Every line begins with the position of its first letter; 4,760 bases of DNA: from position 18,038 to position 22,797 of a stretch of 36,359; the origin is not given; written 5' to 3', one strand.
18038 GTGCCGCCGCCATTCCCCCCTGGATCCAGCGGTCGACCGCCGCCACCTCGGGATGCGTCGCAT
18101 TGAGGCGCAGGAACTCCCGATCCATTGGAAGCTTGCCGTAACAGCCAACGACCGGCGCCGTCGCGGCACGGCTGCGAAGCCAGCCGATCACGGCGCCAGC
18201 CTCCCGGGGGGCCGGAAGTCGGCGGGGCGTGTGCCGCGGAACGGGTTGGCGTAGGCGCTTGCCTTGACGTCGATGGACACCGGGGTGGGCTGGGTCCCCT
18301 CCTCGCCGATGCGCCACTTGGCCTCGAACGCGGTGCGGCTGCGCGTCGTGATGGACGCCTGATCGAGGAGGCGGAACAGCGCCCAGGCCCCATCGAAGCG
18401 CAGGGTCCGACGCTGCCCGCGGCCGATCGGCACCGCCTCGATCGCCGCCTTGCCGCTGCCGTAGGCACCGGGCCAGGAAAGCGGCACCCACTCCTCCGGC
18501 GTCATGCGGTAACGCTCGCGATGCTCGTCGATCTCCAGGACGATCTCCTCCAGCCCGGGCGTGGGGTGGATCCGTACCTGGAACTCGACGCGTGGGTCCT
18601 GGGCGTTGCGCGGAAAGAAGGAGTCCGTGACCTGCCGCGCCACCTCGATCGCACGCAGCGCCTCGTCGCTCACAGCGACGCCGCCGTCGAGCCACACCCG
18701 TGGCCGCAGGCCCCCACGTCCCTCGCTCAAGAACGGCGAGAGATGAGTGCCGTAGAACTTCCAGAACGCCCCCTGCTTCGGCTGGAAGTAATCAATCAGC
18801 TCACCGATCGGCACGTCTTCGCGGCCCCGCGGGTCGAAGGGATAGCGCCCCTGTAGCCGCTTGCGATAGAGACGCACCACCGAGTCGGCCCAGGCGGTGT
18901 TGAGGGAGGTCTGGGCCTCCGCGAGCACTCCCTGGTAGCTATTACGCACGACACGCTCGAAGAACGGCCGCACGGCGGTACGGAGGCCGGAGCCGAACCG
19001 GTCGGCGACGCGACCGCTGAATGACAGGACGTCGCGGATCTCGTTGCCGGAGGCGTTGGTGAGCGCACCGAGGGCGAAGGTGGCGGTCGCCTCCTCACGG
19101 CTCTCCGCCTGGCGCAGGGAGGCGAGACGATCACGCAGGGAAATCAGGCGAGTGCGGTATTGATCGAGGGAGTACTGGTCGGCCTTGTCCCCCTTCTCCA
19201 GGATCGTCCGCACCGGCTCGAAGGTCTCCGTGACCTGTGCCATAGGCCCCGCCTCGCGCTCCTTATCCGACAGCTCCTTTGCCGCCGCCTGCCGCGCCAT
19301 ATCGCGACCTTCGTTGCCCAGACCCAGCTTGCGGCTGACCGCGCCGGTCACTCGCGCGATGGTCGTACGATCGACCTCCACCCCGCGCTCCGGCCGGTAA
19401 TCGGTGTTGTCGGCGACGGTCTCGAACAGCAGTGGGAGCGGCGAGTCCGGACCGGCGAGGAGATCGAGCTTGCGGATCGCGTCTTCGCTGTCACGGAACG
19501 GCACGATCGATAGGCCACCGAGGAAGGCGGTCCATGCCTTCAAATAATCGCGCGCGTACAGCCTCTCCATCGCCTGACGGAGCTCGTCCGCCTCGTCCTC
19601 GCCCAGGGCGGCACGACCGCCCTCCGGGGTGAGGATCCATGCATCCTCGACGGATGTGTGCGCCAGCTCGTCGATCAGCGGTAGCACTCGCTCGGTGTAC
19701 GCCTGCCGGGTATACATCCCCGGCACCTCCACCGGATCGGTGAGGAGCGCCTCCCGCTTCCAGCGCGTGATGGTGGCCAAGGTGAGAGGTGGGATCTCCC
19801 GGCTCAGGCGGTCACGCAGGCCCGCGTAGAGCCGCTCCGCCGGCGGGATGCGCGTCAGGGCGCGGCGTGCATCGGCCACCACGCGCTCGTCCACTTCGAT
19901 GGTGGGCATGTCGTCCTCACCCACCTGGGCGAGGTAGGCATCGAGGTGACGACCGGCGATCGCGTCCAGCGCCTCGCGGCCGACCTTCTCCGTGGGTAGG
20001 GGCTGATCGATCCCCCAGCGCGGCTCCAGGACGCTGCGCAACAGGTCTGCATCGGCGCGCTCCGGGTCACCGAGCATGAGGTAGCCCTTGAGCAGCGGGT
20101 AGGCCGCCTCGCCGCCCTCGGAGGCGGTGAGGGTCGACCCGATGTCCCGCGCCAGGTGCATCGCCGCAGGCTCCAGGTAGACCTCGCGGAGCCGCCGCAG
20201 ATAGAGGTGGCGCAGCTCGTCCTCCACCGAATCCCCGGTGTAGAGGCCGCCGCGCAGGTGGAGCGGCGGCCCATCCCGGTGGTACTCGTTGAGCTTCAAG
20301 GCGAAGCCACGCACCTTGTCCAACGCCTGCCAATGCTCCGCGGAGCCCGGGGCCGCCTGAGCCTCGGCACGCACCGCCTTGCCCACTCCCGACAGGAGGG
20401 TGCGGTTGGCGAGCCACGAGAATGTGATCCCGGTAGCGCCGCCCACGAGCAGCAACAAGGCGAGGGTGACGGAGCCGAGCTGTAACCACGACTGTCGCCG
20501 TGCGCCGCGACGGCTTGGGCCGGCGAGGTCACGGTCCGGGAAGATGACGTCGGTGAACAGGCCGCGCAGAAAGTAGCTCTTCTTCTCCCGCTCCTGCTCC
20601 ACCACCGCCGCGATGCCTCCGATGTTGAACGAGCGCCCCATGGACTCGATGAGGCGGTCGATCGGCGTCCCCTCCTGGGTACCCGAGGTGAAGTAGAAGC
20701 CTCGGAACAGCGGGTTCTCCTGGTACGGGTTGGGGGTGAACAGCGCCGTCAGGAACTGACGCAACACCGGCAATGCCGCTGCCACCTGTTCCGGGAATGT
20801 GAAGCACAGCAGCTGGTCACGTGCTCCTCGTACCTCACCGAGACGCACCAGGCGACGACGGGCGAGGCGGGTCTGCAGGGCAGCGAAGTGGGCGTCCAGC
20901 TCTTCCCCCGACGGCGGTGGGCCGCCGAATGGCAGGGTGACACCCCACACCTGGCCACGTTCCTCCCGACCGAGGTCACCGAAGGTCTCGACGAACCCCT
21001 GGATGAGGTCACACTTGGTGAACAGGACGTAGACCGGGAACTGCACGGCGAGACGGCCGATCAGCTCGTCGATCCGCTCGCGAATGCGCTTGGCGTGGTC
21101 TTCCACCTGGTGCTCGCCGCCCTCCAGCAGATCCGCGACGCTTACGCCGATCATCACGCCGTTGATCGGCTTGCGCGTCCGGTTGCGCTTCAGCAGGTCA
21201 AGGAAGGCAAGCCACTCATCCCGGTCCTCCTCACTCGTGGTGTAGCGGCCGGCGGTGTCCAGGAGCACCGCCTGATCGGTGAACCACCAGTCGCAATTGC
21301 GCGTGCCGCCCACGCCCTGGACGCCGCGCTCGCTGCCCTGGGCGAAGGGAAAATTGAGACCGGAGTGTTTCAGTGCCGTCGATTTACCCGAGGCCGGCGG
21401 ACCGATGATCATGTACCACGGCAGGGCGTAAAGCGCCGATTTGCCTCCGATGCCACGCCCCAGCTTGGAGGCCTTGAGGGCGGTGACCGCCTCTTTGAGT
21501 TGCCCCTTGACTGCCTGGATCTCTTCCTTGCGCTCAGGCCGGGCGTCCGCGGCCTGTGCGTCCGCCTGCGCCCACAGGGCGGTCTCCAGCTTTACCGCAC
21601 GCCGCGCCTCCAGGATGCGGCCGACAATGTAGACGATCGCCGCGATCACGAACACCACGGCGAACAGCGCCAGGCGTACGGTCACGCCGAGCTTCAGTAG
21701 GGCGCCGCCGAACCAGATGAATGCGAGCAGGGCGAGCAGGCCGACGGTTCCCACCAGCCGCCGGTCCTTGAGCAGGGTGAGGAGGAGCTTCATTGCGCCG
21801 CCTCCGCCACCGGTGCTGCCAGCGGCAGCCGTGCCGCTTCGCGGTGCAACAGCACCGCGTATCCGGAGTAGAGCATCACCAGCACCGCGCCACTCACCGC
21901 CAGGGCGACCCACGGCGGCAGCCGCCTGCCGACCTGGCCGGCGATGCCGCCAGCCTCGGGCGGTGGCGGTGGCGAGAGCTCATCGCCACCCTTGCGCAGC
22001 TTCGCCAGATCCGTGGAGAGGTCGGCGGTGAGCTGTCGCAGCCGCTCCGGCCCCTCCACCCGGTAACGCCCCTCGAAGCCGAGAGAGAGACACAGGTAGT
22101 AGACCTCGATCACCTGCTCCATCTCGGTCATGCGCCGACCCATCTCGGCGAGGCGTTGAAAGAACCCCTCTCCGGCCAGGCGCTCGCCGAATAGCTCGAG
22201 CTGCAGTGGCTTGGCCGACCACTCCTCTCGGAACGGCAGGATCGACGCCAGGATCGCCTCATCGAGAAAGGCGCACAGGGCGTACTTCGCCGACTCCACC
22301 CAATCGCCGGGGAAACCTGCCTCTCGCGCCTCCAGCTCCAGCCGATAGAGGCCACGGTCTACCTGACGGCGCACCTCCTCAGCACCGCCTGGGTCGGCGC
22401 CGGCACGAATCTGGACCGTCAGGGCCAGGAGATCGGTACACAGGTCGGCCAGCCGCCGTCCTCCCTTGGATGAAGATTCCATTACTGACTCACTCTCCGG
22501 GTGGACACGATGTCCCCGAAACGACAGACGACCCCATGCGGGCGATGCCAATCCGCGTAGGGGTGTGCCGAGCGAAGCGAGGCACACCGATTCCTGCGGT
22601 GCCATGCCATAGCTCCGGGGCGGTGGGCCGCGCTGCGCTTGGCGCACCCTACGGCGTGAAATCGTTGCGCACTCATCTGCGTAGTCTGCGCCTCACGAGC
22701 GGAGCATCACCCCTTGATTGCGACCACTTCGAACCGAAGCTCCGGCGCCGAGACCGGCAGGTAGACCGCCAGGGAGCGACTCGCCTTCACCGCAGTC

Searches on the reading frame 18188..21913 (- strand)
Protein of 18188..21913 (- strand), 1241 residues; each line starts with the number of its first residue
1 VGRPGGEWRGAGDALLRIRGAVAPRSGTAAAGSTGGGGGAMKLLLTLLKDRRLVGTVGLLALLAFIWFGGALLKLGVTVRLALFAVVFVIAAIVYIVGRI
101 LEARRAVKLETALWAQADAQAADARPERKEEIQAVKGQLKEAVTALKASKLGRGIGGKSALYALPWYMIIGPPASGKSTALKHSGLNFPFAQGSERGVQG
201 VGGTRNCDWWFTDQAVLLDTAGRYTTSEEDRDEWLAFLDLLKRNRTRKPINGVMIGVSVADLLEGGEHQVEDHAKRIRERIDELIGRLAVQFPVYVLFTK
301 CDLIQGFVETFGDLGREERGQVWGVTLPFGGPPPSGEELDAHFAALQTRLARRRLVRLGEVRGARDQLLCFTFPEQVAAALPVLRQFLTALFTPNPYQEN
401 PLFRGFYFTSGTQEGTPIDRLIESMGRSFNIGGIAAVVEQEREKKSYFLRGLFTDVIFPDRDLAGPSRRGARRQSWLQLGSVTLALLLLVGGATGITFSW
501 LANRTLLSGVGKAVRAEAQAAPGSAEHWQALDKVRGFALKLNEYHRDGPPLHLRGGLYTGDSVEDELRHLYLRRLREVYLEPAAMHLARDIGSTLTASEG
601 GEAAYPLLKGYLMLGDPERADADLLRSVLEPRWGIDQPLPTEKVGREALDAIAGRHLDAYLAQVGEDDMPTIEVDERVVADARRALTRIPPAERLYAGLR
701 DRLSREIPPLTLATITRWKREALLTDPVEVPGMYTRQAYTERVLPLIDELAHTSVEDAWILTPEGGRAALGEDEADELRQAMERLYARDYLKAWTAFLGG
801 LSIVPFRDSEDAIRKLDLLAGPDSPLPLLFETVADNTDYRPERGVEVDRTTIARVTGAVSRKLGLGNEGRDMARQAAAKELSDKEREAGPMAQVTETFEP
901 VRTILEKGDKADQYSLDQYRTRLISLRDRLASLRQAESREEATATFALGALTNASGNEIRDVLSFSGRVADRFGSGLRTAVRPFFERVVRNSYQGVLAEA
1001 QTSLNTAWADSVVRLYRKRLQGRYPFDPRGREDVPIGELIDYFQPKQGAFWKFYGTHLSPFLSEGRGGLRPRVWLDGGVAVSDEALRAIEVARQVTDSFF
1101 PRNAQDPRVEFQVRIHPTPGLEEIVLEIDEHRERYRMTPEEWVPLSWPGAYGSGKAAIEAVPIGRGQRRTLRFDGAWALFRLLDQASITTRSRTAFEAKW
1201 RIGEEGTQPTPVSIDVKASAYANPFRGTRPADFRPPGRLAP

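Call 7: search_protein_families(library=pfam, proteins=[window:18188-21913:-], max_evalue=0.001)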
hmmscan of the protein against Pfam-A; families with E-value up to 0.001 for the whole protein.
window:18188-21913:- (1241 aa): 4 families
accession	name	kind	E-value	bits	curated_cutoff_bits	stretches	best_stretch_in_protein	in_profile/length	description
PF14331.11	IcmF-related_N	-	1.8e-86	290.1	25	1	228-483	2-257/259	IcmF-related N-terminal domain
PF06761.17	IcmF-related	-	1.8e-65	221.8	27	1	529-838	2-308/308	Intracellular multiplication and human macrophage-killing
PF06744.18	IcmF_C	-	1.3e-21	77.2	26.7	1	1111-1204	1-95/106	Type VI secretion protein IcmF C2-like domain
PF21070.2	IcmF_helical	-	2.4e-08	34.5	24.1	1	1000-1100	2-101/106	Type VI secretion protein IcmF helical domain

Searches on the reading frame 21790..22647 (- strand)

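Call 7: search_protein_families(library=pfam, proteins=[window:21790-22647:-], max_evalue=0.001)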
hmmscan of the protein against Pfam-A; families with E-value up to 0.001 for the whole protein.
window:21790-22647:- (285 aa): 1 family
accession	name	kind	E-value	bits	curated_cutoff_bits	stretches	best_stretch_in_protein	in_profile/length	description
PF09850.14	DotU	-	3.3e-56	190.6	27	1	66-265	2-204/205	Type VI secretion system protein DotU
